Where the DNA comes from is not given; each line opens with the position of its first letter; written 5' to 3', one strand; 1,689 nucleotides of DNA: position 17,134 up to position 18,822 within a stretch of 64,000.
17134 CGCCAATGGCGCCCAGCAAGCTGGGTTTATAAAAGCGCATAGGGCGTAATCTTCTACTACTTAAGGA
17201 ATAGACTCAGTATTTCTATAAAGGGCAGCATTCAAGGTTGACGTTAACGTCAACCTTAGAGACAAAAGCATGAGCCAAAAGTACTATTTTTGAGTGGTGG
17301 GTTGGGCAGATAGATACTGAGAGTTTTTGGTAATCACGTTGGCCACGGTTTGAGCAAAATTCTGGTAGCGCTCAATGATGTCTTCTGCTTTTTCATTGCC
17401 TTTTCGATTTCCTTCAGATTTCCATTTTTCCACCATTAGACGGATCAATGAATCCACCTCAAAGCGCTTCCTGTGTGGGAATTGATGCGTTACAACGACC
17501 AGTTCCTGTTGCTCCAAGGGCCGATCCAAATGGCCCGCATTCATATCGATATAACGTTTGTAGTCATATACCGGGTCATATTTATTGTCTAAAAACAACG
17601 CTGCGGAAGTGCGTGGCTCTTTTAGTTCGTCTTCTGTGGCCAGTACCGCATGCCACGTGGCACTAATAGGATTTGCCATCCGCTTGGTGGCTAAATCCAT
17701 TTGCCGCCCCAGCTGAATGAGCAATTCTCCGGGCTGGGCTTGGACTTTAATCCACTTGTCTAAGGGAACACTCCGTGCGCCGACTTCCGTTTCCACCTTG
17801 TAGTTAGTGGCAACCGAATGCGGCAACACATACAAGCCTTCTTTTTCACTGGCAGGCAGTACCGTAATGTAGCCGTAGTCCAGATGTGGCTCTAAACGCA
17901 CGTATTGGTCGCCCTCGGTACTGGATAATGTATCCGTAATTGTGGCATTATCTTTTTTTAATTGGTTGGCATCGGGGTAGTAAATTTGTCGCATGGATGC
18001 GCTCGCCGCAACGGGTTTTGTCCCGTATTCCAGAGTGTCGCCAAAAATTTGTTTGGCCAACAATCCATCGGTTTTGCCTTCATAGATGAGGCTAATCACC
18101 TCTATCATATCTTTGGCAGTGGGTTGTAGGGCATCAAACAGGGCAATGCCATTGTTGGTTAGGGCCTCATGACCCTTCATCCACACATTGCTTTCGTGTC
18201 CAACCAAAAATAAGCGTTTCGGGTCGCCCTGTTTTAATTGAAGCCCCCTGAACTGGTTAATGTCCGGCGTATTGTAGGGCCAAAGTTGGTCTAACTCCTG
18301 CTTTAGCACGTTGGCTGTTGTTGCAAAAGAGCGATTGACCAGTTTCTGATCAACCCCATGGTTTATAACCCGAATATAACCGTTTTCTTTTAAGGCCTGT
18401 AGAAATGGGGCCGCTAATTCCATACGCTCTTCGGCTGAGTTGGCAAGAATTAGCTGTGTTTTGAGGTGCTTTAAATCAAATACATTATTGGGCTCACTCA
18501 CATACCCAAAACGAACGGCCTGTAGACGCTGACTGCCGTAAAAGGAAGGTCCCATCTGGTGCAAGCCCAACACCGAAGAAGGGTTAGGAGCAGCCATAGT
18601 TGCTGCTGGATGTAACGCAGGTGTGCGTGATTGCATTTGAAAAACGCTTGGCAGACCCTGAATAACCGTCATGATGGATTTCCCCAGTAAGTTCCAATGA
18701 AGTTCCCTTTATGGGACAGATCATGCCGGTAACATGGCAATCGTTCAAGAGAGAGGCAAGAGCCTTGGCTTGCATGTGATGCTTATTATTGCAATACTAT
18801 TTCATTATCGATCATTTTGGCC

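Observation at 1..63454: Recurrent N-terminal 'x-F-G' motif in unrelated hypothetical proteins: possible export or targeting signal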

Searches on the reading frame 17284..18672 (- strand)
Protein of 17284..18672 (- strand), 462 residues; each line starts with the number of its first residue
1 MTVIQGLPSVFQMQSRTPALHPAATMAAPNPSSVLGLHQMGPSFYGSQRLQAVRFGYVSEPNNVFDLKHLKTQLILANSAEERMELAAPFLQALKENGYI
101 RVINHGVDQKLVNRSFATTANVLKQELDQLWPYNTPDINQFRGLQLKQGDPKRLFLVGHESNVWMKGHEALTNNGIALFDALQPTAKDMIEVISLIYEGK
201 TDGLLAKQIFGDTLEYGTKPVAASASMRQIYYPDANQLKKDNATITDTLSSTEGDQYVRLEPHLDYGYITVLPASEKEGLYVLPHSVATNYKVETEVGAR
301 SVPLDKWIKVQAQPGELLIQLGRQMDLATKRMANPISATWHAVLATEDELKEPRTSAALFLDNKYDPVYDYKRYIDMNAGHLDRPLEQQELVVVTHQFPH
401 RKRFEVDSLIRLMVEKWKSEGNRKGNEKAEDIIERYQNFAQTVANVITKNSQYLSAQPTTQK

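Call 5: find_encoding_contigs(protein=window:17284-18672:-, flank=10000, max_places=6)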
Protein window:17284-18672:- (462 aa): no gene with exactly this product is on record in the collection.

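Call 6: search_protein_families(library=pfam, proteins=[window:17284-18672:-], max_evalue=0.01)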
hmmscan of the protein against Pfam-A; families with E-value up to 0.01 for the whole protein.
window:17284-18672:- (462 aa): 2 families
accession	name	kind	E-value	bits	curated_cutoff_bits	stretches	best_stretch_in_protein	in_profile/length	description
PF14226.12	DIOX_N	-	9e-06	26.8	27.3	1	67-144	6-73/117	non-haem dioxygenase in morphine synthesis N-terminal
PF03171.26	2OG-FeII_Oxy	-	3.1e-05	24.7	23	1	255-361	17-99/101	2OG-Fe(II) oxygenase superfamily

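Call 11: find_related_loci(query=window:17284-18672:-, collection=genome_contigs, flank=10000)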
Query window:17284-18672:- (462 aa) in genome_contigs; peptide patterns used: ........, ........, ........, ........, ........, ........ (x = any residue, [..] = any of these).
73 stretches matched a pattern, but none encodes a relative of the query by tblastn (E <= 1e-3).

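Call 42: find_related_loci(query=A2, collection=metagenome_contigs, flank=10000)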
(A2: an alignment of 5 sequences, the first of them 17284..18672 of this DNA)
Query A2 (462 aa) in metagenome_contigs; peptide patterns used: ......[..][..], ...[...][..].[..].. (x = any residue, [..] = any of these).
157 stretches matched a pattern, but none encodes a relative of the query by tblastn (E <= 1e-3).

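Call 50: search_protein_representatives(alignment_id=A2)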
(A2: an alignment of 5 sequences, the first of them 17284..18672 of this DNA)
Query: 5 sequences, 452 profile positions. Proteins with E-value up to 0.001 (for the whole library): 96; up to 1e-10: 17; up to 1e-30: 8. The best 96 are listed.
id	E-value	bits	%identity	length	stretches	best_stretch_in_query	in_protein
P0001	3.4e-220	748.1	-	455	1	1-450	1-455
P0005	8.9e-200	680.8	-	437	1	30-451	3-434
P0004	1.7e-197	673.3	-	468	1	3-450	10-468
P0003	5.5e-191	651.8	-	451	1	10-452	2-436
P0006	5.0e-120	417.9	-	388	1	68-445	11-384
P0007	6.0e-75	269.3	-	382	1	76-448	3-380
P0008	2.7e-39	151.8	-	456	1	19-369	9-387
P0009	8.2e-38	146.9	-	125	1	322-446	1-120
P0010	7.5e-25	104.2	-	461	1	40-360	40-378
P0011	7.5e-17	77.8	-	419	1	19-366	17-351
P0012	6.8e-16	74.7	-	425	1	28-369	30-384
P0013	1.5e-15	73.6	-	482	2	153-369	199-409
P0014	5.9e-14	68.3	-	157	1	43-153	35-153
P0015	2.0e-13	66.6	-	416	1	20-369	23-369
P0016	9.6e-13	64.3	-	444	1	19-369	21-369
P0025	8.6e-09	51.3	-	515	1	15-370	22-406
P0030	7.9e-08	48.1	-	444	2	18-148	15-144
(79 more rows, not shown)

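Call 53: find_encoding_contigs(protein=P0008, flank=10000, max_places=3)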
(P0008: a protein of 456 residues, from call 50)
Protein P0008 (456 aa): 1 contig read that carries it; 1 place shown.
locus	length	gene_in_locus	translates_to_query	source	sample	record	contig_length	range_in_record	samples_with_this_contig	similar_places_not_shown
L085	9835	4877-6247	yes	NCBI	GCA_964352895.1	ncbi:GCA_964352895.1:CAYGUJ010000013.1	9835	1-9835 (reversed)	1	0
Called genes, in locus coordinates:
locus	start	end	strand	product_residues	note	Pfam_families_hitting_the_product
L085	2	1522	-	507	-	?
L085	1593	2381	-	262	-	PF13500:AAA_26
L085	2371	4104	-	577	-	-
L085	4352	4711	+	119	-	-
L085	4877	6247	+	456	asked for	PF14226:DIOX_N, PF03171:2OG-FeII_Oxy (weak)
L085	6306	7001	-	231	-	PF02441:Flavoprotein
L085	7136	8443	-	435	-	PF24575:TPR_Slam (faint), PF00515:TPR_1 (weak), PF13414:TPR_11, PF14559:TPR_19 (weak), PF23914:TPR_CcmH_CycH (weak), PF13414:TPR_11 (weak), PF13428:TPR_14 (weak), PF13431:TPR_17 (weak), +11 more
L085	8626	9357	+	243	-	PF00730:HhH-GPD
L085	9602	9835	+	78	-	?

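Call 60: find_encoding_contigs(protein=P0013, flank=10000, max_places=2)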
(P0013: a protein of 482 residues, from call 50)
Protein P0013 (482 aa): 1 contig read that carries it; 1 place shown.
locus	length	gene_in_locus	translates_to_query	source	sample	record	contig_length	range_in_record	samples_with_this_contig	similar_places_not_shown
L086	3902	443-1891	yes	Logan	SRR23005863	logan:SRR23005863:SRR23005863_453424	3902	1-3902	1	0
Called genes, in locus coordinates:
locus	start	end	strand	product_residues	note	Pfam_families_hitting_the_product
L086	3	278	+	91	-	?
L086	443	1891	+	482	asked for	PF14226:DIOX_N, PF03171:2OG-FeII_Oxy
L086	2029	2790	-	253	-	PF13085:Fer2_3, PF13183:Fer4_8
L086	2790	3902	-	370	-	?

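Call 61: find_encoding_contigs(protein=P0012, flank=10000, max_places=2)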
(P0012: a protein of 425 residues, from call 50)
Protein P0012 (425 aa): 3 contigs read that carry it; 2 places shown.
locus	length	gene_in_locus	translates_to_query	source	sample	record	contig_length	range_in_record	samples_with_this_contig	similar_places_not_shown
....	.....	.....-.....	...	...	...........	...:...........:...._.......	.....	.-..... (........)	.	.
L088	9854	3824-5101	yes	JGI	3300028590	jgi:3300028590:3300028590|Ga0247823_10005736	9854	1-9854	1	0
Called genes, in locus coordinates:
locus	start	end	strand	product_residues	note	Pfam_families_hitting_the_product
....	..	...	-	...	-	-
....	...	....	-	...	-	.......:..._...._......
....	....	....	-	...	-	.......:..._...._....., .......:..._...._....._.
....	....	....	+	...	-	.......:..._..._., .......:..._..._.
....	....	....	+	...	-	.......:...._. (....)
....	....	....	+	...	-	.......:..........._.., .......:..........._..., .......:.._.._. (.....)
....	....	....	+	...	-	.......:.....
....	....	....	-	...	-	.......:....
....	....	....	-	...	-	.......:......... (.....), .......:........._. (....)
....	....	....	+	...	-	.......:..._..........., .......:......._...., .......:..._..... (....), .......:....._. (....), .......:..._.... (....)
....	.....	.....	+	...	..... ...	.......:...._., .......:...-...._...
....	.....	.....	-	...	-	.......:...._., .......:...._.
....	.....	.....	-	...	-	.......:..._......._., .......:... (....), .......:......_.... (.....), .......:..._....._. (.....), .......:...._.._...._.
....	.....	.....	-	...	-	-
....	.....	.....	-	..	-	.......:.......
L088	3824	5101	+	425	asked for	PF14226:DIOX_N, PF03171:2OG-FeII_Oxy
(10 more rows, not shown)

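Call 62: find_encoding_contigs(protein=P0010, flank=10000, max_places=2)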
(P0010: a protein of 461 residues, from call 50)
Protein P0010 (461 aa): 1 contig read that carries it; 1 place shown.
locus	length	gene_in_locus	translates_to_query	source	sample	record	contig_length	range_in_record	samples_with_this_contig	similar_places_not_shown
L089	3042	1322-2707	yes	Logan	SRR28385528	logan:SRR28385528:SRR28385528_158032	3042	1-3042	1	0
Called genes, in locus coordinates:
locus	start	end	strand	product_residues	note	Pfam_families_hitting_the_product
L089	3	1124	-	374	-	?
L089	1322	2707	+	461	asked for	PF14226:DIOX_N, PF03171:2OG-FeII_Oxy (weak)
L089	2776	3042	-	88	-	?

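Call 64: predict_structure(alignment_id=A3)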
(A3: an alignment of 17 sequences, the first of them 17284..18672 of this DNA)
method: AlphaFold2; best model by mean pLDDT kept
length: 462 residues; sequences in the alignment: 17
mean_pLDDT: 86.3   pTM: 0.83
mean pLDDT of the five models: 86.3, 85.6, 85.1, 84.7, 83.5
residues with pLDDT >= 90: 333; 70-90: 59; 50-70: 15; < 50: 55
segments of 3 or more residues with pLDDT < 50: 1-17, 19-41, 47-59
pLDDT, mean of each block of 10 residues (from residue 1): 41 38 39 44 49 41 92 97 97 95 97 98 97 93 94 95 96 97 96 95 91 71 93 97 92 91 96 95 95 95 95 95 97 94 96 98 92 87 79 94 96 94 90 87 94 82 40
secondary structure, 60 per line:
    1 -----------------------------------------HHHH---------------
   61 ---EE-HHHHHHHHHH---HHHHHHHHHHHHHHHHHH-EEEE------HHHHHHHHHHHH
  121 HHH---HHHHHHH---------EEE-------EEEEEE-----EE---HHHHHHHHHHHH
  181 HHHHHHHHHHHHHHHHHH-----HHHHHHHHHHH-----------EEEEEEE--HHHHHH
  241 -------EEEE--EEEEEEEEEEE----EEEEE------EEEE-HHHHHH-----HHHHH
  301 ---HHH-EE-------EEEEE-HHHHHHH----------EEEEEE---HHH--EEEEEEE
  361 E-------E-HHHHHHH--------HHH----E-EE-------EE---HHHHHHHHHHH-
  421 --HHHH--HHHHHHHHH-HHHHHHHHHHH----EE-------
elements in order: H42-45 H67-76 H80-97 E99-102 H109-123 H127-133 E143-145 E153-158 H169-198 H204-214 E226-232 H235-240 E248-251 E254-264 E269-273 E280-283 H285-290 H296-300 E317-321 H323-329 E340-345 E354-361 H371-377 H409-419 H423-426 H429-437 H439-449

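Call 69: fold_search(model_id=the predicted structure, library=pdb)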
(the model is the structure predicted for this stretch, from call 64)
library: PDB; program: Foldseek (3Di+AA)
matches with E <= 10: 671; with E <= 0.001: 259
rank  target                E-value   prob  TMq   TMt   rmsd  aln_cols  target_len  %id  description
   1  5c3p_A                8.8e-15  1.00  0.48  0.65   5.9       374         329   15  Crystal structure of the full-length Neurospora crassa T7H in complex with alpha-KG (released 2015-10-21)
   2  5c3p_D                1.6e-14  1.00  0.44  0.64   6.6       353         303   16  Crystal structure of the full-length Neurospora crassa T7H in complex with alpha-KG (released 2015-10-21)
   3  5c3r_B                2.6e-14  1.00  0.47  0.67   6.7       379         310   16  Crystal structure of the full-length Neurospora crassa T7H in complex with alpha-KG and 5-hydroxymethyluracil (5hmU) (released 2015-10-21)
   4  5o7y                  3.3e-14  1.00  0.43  0.54   9.4       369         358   16  Thebaine 6-O-demethylase (T6ODM) from Papaver somniferum in complex with succinate (released 2018-02-14)
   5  3on7_C                4.1e-14  1.00  0.43  0.69   8.4       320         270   19  Crystal structure of a Putative oxygenase (SO_2589) from Shewanella oneidensis at 2.20 A resolution (released 2010-09-15)
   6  5c3q_B                4.1e-14  1.00  0.44  0.63   6.4       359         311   17  Crystal structure of the full-length Neurospora crassa T7H in complex with alpha-KG and thymine (T) (released 2015-10-21)
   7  5o9w                  5.5e-14  1.00  0.44  0.56   9.2       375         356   16  Thebaine 6-O-demethylase (T6ODM) from Papaver somniferum in complex with 2-oxoglutarate (released 2018-02-14)
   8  5c3p_B                6.9e-14  1.00  0.46  0.64   6.4       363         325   16  Crystal structure of the full-length Neurospora crassa T7H in complex with alpha-KG (released 2015-10-21)
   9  5c3r_D                7.8e-14  1.00  0.45  0.61   6.9       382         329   15  Crystal structure of the full-length Neurospora crassa T7H in complex with alpha-KG and 5-hydroxymethyluracil (5hmU) (released 2015-10-21)
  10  5gja_E                8.7e-14  1.00  0.40  0.62  10.1       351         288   20  Crystal structure of Arabidopsis thaliana ACO2 in complex with 2-PA (released 2017-05-10)
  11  9ig4_B                9.2e-14  1.00  0.43  0.67   4.6       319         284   18  Crystal structure of Fe/alphaKG-Dependent Decarboxylase TraH in complexes with Mn2+ (released 2026-03-04)
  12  5c3r_A                1.1e-13  1.00  0.46  0.63   6.3       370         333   15  Crystal structure of the full-length Neurospora crassa T7H in complex with alpha-KG and 5-hydroxymethyluracil (5hmU) (released 2015-10-21)
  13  5c3s_A                1.2e-13  1.00  0.46  0.61   6.4       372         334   16  Crystal structure of the full-length Neurospora crassa T7H in complex with alpha-KG and 5-formyluracil (5fU) (released 2015-10-21)
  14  5gja_H                1.2e-13  1.00  0.42  0.65   9.8       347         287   18  Crystal structure of Arabidopsis thaliana ACO2 in complex with 2-PA (released 2017-05-10)
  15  5gja_A                1.2e-13  1.00  0.41  0.61  10.0       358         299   19  Crystal structure of Arabidopsis thaliana ACO2 in complex with 2-PA (released 2017-05-10)
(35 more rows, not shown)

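Call 82: find_encoding_contigs(protein=P0015, flank=10000, max_places=2)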
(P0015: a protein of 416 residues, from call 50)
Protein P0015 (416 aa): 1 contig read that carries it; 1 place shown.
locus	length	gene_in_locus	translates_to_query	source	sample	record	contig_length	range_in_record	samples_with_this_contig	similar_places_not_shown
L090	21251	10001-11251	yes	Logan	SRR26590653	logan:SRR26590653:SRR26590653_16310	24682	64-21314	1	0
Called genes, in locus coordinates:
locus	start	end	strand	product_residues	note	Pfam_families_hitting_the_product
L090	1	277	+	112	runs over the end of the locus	?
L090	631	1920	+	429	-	PF00478:IMPDH (faint), PF00224:PK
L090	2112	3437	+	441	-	PF03952:Enolase_N, PF00113:Enolase_C, PF13378:MR_MLE_C (weak)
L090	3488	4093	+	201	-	PF00719:Pyrophosphatase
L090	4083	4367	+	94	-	-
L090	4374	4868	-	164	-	PF07977:FabA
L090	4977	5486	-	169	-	PF12158:DUF3592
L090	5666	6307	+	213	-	PF01613:Flavin_Reduct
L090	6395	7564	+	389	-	PF00696:AA_kinase, PF01472:PUA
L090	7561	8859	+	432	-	PF00171:Aldedh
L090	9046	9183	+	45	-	-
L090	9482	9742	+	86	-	-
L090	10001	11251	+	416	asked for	PF14226:DIOX_N, PF03171:2OG-FeII_Oxy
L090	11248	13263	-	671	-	-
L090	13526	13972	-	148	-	-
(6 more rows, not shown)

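Call 83: find_encoding_contigs(protein=P0025, flank=10000, max_places=2)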
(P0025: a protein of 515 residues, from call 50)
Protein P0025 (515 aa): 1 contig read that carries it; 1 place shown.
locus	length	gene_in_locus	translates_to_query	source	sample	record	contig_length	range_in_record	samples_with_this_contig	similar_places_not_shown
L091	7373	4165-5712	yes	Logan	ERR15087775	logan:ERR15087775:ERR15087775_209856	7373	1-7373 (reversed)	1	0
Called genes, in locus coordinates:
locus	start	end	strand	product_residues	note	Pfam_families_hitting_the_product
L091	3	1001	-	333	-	?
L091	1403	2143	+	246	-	PF13548:DUF4126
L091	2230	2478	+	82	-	-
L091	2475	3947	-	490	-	PF01554:MatE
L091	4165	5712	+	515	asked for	-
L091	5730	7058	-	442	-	PF00149:Metallophos (faint)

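Call 93: search_protein_families(library=ncbifam, proteins=[window:17284-18672:-], max_evalue=0.01)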
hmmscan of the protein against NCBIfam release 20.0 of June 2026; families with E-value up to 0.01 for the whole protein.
window:17284-18672:- (462 aa): 0 families
